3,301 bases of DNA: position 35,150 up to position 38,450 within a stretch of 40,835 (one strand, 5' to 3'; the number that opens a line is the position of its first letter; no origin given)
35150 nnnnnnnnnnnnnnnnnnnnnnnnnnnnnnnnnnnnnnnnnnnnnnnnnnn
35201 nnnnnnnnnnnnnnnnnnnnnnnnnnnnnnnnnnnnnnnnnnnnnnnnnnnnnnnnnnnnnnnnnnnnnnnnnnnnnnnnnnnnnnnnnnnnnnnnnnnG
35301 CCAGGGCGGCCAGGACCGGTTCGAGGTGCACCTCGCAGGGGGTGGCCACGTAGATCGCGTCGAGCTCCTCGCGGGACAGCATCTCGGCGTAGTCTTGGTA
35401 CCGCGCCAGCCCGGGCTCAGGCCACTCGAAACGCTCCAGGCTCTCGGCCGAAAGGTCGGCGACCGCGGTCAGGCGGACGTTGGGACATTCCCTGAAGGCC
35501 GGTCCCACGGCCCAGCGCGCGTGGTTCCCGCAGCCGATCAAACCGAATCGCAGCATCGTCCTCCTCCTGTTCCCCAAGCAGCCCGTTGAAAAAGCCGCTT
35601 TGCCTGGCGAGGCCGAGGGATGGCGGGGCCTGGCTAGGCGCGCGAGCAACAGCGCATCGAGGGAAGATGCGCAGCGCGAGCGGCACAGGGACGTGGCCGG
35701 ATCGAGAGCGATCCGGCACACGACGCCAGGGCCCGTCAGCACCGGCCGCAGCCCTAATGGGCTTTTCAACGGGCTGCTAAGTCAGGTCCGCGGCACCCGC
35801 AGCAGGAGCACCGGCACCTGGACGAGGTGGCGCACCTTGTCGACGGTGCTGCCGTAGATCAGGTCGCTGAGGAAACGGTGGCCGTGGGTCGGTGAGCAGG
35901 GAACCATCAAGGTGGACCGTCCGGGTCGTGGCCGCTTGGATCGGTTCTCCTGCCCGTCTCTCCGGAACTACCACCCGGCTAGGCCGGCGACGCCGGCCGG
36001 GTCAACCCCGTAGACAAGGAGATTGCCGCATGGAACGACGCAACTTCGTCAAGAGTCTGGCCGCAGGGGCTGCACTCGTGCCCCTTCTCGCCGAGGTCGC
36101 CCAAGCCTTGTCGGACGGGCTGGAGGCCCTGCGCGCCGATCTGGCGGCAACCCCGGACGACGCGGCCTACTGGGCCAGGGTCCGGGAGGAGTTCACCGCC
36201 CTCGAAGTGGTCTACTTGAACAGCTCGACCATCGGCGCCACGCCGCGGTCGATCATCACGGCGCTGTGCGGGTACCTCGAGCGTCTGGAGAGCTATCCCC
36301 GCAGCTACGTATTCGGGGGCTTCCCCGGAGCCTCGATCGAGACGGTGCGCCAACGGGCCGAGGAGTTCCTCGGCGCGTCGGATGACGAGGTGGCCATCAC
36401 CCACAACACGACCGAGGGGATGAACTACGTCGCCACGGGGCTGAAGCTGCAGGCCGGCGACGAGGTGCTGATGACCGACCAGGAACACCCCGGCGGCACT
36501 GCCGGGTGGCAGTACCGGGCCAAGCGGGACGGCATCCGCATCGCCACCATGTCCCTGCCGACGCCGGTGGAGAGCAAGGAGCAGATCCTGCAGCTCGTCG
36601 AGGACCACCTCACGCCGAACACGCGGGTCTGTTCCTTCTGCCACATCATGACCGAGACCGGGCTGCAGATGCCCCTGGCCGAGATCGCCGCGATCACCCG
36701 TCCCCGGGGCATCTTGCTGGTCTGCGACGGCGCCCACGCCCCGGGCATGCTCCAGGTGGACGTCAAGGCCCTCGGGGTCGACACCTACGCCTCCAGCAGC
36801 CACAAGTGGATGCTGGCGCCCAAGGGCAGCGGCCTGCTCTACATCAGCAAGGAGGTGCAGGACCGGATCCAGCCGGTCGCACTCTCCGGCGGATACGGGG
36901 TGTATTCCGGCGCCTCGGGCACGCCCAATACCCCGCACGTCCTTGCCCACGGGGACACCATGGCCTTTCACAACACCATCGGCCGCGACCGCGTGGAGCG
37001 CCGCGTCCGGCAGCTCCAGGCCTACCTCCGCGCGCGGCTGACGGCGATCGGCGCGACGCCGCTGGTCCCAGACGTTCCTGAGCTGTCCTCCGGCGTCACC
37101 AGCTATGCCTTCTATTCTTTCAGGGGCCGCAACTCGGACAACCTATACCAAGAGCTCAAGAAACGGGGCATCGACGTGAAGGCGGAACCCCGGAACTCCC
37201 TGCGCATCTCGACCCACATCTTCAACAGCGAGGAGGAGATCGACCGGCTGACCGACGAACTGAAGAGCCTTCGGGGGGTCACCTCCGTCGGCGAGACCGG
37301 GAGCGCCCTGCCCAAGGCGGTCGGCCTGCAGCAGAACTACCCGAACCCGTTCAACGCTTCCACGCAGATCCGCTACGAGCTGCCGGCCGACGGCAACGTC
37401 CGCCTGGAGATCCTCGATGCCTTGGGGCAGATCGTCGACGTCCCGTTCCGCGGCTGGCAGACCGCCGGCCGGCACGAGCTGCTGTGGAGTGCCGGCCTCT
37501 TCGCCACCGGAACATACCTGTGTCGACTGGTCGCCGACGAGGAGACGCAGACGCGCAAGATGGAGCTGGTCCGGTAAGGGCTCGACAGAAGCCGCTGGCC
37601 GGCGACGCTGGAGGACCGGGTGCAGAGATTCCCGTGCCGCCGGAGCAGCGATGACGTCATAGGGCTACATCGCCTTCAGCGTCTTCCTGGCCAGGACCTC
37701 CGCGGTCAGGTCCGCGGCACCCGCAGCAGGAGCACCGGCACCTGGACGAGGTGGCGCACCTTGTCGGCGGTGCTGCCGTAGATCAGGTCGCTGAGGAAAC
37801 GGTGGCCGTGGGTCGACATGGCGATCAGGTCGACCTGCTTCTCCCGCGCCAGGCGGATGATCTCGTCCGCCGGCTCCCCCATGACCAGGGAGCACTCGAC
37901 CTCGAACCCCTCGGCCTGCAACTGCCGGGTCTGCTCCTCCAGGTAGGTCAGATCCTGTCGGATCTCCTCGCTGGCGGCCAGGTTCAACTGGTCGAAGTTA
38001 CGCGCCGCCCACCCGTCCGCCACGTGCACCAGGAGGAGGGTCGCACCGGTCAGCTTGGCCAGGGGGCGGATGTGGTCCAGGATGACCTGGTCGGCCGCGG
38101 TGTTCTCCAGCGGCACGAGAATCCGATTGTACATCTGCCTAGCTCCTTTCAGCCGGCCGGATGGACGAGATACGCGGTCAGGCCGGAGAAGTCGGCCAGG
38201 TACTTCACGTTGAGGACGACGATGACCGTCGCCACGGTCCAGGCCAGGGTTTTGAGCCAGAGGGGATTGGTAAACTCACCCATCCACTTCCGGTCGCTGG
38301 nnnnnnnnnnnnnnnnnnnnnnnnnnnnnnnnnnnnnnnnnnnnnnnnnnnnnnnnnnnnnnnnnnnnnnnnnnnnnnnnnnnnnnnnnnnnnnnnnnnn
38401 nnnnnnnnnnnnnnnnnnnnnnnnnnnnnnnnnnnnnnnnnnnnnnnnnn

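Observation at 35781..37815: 110/111-identical direct repeats of the usp 3' end bracket a single-gene 1.8-kb insertion (att-like geometry)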

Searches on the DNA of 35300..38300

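Call 46: search_rna_families(source=window, start=35300, end=38300, threshold=evalue, max_evalue=1)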
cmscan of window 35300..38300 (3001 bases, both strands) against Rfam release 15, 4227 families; matches with E-value up to 1: 0.
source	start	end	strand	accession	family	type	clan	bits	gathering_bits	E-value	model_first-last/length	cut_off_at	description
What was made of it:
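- Tried and rejected: No hit in 35300-38300 (call 46).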

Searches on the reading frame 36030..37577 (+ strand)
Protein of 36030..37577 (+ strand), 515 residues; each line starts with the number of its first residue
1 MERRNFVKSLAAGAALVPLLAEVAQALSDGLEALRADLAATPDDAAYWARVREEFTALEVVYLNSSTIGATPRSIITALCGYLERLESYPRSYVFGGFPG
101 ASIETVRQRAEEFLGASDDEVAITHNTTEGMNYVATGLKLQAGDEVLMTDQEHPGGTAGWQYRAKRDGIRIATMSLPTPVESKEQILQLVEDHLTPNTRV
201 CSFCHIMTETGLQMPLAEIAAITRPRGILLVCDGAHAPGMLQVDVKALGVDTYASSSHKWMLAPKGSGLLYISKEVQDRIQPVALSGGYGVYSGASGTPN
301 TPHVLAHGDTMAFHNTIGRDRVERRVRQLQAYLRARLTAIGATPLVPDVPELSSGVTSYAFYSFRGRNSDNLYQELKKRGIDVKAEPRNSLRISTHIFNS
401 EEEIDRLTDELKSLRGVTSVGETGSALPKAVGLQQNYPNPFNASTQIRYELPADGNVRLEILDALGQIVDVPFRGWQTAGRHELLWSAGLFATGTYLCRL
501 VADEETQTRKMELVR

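Call 10: search_protein_families(library=pfam, proteins=[window:36030-37577:+], max_evalue=0.01)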
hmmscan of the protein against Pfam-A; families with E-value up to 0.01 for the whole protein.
window:36030-37577:+ (515 aa): 4 families
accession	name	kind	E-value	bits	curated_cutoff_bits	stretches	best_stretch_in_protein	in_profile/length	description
PF00266.25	Aminotran_5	-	6.8e-55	187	21.5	1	61-407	1-371/371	Aminotransferase class-V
PF18962.6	Por_Secre_tail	-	0.00012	22.7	27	1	437-511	2-73/75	Secretion system C-terminal sorting domain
PF00155.27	Aminotran_1_2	-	0.00056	19.6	19.7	1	104-395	45-346/361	Aminotransferase class I and II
PF01053.26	Cys_Met_Meta_PP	-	0.0019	17.2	27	1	139-261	87-200/381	Cys/Met metabolism PLP-dependent enzyme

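Call 11: find_encoding_contigs(protein=window:36030-37577:+, flank=10000, max_places=10)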
Protein window:36030-37577:+ (515 aa): no gene with exactly this product is on record in the collection.

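Call 12: find_homologous_proteins(query=window:36030-37577:+, max_evalue=1e-10)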
Query window:36030-37577:+ (515 aa): 643 proteins with E <= 1e-10 among 8000 candidates; the best 120 are listed.
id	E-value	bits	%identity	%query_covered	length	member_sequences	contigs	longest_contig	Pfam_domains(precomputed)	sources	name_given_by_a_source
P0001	0.0e+0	1076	94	100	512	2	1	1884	PF18962.8,PF00266.26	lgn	-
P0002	5.7e-239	812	71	100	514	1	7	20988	PF00266.26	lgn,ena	-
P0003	4.5e-185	634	58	100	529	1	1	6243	PF00155.28,PF00266.26,PF01041.24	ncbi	ncbi:MAG: aminotransferase class V-fold PLP-dependent enzyme [Gemmatimonadota bacterium]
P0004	7.6e-185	633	58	100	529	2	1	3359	PF18962.8,PF00266.26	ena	-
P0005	4.5e-180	617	58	100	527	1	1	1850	PF18962.8,PF00266.26,PF01041.24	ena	-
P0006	2.9e-179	615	56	100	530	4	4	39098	PF00266.26,PF01041.24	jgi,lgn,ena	-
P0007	2.4e-167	576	53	100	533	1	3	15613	PF18962.8,PF00266.26,PF13860.13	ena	-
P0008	2.6e-162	559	52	100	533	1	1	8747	PF18962.8,PF00266.26,PF13860.13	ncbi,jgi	ncbi:MAG: aminotransferase class V-fold PLP-dependent enzyme [Candidatus Latescibacterota bacterium]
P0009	4.9e-161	555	51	100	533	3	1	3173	PF18962.8,PF00266.26,PF13860.13,PF01041.24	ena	-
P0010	1.9e-160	553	53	100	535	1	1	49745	PF18962.8,PF00266.26,PF13860.13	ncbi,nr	ncbi:MAG: aminotransferase class V-fold PLP-dependent enzyme [Candidatus Latescibacteria bacterium]|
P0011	8.0e-160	551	52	100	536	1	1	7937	PF18962.8,PF00266.26,PF13860.13,PF01041.24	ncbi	ncbi:MAG: aminotransferase class V-fold PLP-dependent enzyme [Candidatus Latescibacterota bacterium]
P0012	1.7e-155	536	50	100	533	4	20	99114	PF18962.8,PF00266.26,PF13860.13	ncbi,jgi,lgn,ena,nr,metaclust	ncbi:MAG: aminotransferase class V-fold PLP-dependent enzyme [Gemmatimonadetes bacterium]|jgi:isopen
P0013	1.8e-150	520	49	100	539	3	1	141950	PF18962.8,PF00266.26,PF13860.13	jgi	jgi:isopenicillin-N epimerase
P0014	7.0e-150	518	55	85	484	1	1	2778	PF00266.26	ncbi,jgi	jgi:selenocysteine lyase/cysteine desulfurase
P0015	3.8e-149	515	50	100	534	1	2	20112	PF18962.8,PF00266.26,PF13860.13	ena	-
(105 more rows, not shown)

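Call 13: find_encoding_contigs(protein=P0001, flank=10000, max_places=10)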
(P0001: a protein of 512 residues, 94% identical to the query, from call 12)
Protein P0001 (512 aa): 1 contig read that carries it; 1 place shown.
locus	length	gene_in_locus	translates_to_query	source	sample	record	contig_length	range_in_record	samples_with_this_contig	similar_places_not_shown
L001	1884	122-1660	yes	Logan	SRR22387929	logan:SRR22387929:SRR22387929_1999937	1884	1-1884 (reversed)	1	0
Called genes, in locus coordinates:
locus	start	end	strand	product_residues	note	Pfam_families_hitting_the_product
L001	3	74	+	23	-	?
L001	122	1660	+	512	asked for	PF00266:Aminotran_5, PF18962:Por_Secre_tail (weak)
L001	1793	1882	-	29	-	?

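Call 14: find_encoding_contigs(protein=P0002, flank=10000, max_places=10)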
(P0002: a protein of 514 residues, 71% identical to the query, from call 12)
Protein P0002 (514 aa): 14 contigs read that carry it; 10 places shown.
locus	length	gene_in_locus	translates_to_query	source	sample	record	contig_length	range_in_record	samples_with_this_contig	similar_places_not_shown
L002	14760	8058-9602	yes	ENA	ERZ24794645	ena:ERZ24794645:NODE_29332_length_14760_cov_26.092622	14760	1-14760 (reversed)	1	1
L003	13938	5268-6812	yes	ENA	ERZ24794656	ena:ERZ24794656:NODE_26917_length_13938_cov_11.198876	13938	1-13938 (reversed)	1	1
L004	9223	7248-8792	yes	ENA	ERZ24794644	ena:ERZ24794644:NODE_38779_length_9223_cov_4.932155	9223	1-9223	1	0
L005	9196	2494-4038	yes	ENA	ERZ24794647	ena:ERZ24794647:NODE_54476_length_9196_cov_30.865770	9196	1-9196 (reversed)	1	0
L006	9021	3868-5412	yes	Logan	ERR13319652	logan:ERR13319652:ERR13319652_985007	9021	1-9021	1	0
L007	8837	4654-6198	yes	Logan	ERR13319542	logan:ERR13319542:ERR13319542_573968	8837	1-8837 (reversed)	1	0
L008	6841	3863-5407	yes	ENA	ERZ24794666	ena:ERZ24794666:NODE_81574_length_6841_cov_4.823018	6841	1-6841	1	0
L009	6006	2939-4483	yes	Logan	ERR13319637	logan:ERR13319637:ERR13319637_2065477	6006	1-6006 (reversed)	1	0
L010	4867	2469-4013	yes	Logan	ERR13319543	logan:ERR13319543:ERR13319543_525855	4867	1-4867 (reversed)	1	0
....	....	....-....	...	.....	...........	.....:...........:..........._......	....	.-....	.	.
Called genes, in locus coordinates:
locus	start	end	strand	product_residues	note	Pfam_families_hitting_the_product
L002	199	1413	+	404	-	PF01244:Peptidase_M19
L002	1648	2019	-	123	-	PF00903:Glyoxalase, PF22677:Ble-like_N (weak), PF13669:Glyoxalase_4, PF22658:YycE-like_N (weak)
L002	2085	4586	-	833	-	-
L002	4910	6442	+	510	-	PF13585:CHU_C (faint), PF13860:FlgD_ig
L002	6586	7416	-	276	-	PF00491:Arginase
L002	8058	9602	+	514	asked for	PF00266:Aminotran_5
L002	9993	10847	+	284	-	-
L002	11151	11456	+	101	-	PF00211:Guanylate_cyc (weak)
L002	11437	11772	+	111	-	PF01740:STAS, PF13466:STAS_2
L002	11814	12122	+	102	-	PF05336:rhaM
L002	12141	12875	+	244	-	-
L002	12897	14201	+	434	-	-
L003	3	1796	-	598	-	?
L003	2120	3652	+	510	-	PF13585:CHU_C (faint), PF13860:FlgD_ig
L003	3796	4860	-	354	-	PF00491:Arginase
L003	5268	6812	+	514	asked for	PF00266:Aminotran_5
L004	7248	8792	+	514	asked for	PF00266:Aminotran_5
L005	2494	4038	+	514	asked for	PF00266:Aminotran_5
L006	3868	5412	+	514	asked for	PF00266:Aminotran_5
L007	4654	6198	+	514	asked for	PF00266:Aminotran_5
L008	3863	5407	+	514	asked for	PF00266:Aminotran_5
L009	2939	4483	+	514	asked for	PF00266:Aminotran_5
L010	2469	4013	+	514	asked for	PF00266:Aminotran_5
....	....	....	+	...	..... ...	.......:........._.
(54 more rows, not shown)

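Call 54: list_cluster_members(proteins=[P0001, P0123, P0241, P0122])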
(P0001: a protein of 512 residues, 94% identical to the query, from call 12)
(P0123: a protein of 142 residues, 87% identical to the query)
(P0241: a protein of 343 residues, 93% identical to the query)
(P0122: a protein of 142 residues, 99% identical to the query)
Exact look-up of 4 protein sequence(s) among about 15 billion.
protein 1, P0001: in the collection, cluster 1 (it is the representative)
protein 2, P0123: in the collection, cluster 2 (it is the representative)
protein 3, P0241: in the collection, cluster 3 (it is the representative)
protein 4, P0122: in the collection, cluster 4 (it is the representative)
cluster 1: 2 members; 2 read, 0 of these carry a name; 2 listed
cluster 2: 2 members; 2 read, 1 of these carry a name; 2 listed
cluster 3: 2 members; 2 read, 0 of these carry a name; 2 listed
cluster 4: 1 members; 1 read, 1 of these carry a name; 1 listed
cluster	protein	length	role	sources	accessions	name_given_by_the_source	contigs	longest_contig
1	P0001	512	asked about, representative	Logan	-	-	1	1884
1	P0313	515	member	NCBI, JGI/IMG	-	-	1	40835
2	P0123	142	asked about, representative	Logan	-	-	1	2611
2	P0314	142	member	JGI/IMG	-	nucleotide-binding universal stress UspA family protein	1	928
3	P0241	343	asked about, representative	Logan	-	-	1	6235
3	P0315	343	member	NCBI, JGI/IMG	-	-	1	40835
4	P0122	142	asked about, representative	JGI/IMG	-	nucleotide-binding universal stress UspA family protein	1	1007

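Call 55: find_encoding_contigs(protein=P0314, flank=10000, max_places=10)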
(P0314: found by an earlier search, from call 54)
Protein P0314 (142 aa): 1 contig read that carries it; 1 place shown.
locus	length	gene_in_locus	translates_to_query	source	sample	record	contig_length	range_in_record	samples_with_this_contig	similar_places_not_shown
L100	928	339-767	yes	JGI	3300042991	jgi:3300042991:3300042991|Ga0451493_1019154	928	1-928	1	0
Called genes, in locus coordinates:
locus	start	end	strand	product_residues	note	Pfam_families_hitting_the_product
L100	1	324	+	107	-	?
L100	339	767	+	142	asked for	PF00582:Usp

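Call 62: search_protein_families(library=ncbifam, proteins=[window:36030-37577:+], max_evalue=0.1)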
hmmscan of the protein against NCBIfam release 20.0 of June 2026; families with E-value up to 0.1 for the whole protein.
window:36030-37577:+ (515 aa): 33 families (the best 25 are shown)
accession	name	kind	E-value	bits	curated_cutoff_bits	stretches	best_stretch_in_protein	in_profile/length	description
NF051467.1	peri_mod_PvdN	equivalog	3.9e-48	164.2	650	1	2-411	3-421/425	pyoverdine-tailoring periplasmic protein PvdN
TIGR01979.1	sufS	subfamily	4.1e-42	144.4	475.1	1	56-415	15-399/403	SufS family cysteine desulfurase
TIGR03402.1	FeS_nifS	equivalog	6.4e-28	97.6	530.75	1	61-381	1-313/379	cysteine desulfurase NifS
NF006791.0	PRK09295.1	equivalog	9.4e-28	97.4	661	1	56-341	20-321/406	cysteine desulfurase SufS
NF041166.1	f2_encap_cargo1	exception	1.9e-26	93.4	800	1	102-410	290-619/623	family 2A encapsulin nanocompartment cargo protein cysteine desulfurase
TIGR03403.1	nifS_epsilon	equivalog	1.4e-24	86.6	587.7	1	75-381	15-316/382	NifS family cysteine desulfurase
TIGR01977.1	am_tr_V_EF2568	hypoth_equivalog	1.9e-24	86.4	377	1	101-300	44-237/376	cysteine desulfurase family protein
TIGR03392.1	FeS_syn_CsdA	equivalog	3e-24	85.9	493.6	1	50-284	5-243/398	cysteine desulfurase CsdA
NF008126.0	PRK10874.1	equivalog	3.1e-23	82.5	607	1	50-284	8-246/401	cysteine desulfurase CsdA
NF010611.0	PRK14012.1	equivalog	6.7e-23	81.3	548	1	61-349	7-295/406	IscS subfamily cysteine desulfurase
NF040779.1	Sec_lyase_SclA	exception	1.9e-22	79.7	525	1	61-327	1-262/378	selenocysteine lyase SclA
TIGR03235.1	DNA_S_dndA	equivalog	6.1e-21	75.1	480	1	91-358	32-297/353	cysteine desulfurase DndA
TIGR02006.1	IscS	equivalog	8.7e-21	74.4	643.2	1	89-340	35-282/402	IscS subfamily cysteine desulfurase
TIGR01976.1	am_tr_V_VC1184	hypoth_equivalog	1.3e-17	64.2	352.35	1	49-285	4-244/401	cysteine desulfurase-like protein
NF002806.0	PRK02948.1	subfamily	3.9e-17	62.3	304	1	103-335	45-271/381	IscS subfamily cysteine desulfurase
TIGR04183.1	Por_Secre_tail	domain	8.2e-08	32.1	23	1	437-511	2-69/72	T9SS type A sorting domain-containing protein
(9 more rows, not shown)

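Call 64: find_encoding_contigs(protein=P0006, flank=6000, max_places=3)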
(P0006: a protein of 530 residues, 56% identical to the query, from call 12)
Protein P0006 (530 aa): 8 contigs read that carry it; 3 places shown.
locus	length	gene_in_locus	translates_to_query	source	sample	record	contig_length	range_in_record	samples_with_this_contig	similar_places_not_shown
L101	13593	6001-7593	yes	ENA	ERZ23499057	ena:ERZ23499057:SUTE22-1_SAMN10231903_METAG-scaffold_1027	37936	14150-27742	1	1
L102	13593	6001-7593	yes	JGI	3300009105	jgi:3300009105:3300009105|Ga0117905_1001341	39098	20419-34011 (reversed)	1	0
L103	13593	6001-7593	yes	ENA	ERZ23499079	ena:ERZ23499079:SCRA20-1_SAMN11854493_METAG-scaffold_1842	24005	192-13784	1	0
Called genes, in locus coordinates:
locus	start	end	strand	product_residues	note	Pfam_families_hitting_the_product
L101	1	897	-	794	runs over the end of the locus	PF00270:DEAD, PF04851:ResIII, PF00271:Helicase_C, PF22982:WHD_HRQ1, PF09369:MZB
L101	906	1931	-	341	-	PF13482:RNase_H_2, PF10108:DNA_pol_B_exo2 (weak)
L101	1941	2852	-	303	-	PF03358:FMN_red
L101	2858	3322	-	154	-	-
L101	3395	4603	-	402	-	PF04015:DUF362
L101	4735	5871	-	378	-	PF01208:URO-D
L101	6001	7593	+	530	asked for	PF00266:Aminotran_5, PF01041:DegT_DnrJ_EryC1 (faint)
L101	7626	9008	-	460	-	PF04734:Ceramidase_alk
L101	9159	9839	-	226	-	-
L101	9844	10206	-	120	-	-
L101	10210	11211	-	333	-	-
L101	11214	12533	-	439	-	PF06452:CBM9_1 (weak)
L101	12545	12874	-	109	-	PF05154:TM2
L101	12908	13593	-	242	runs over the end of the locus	PF04012:PspA_IM30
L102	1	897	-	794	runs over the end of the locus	PF00270:DEAD, PF04851:ResIII, PF00271:Helicase_C, PF22982:WHD_HRQ1, PF09369:MZB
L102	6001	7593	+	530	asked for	PF00266:Aminotran_5, PF01041:DegT_DnrJ_EryC1 (faint)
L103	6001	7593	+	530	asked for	PF00266:Aminotran_5, PF01041:DegT_DnrJ_EryC1 (faint)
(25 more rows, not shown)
